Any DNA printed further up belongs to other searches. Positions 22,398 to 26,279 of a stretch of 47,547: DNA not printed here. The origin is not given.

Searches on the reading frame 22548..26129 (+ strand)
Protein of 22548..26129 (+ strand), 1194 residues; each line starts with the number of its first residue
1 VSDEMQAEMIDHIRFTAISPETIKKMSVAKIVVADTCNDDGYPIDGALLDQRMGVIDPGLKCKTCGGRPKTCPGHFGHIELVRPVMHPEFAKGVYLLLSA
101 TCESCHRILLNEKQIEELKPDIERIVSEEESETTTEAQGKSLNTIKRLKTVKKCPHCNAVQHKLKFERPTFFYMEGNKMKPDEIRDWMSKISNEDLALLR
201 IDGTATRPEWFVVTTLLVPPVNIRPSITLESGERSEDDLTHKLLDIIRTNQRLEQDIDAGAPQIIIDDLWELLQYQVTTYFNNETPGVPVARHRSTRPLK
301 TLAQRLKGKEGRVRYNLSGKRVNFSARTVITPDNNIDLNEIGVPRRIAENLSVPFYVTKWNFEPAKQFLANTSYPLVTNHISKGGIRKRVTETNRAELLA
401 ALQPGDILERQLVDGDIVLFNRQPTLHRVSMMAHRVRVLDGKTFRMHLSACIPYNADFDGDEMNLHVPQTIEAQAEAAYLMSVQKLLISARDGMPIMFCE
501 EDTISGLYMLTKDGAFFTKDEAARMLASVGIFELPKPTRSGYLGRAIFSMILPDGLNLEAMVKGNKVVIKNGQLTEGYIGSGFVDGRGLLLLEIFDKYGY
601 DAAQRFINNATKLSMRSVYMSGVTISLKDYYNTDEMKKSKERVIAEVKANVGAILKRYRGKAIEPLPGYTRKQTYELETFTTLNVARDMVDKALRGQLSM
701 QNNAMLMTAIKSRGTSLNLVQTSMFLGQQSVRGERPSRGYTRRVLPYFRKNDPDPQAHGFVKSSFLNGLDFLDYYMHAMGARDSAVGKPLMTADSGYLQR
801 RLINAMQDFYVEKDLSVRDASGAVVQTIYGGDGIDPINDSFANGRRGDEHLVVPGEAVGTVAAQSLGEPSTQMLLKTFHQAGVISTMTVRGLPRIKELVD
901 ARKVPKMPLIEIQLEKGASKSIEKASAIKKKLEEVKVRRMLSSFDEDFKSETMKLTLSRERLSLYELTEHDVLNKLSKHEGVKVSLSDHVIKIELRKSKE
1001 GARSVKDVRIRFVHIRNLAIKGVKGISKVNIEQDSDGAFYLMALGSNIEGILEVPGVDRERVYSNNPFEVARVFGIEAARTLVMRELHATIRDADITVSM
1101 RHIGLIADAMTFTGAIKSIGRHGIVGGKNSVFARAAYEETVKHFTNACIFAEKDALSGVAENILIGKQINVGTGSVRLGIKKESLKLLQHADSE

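Call 8: search_protein_families(library=pfam, proteins=[window:22548-26129:+], max_evalue=0.001)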
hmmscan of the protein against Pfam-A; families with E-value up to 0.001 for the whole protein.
window:22548-26129:+ (1194 aa): 5 families
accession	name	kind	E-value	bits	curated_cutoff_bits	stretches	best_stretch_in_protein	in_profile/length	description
PF04997.17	RNA_pol_Rpb1_1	-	4.3e-88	296.1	39.7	1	9-317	3-312/312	RNA polymerase Rpb1, domain 1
PF04998.22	RNA_pol_Rpb1_5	-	1.4e-67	228.4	28.5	1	768-1127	1-262/267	RNA polymerase Rpb1, domain 5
PF00623.25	RNA_pol_Rpb1_2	-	3e-61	207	25.3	1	319-483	1-166/166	RNA polymerase Rpb1, domain 2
PF04983.23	RNA_pol_Rpb1_3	-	1.3e-25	90.6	28.9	1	487-629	2-161/162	RNA polymerase Rpb1, domain 3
PF05000.22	RNA_pol_Rpb1_4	-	3e-19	69.4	24.8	1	659-761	6-107/107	RNA polymerase Rpb1, domain 4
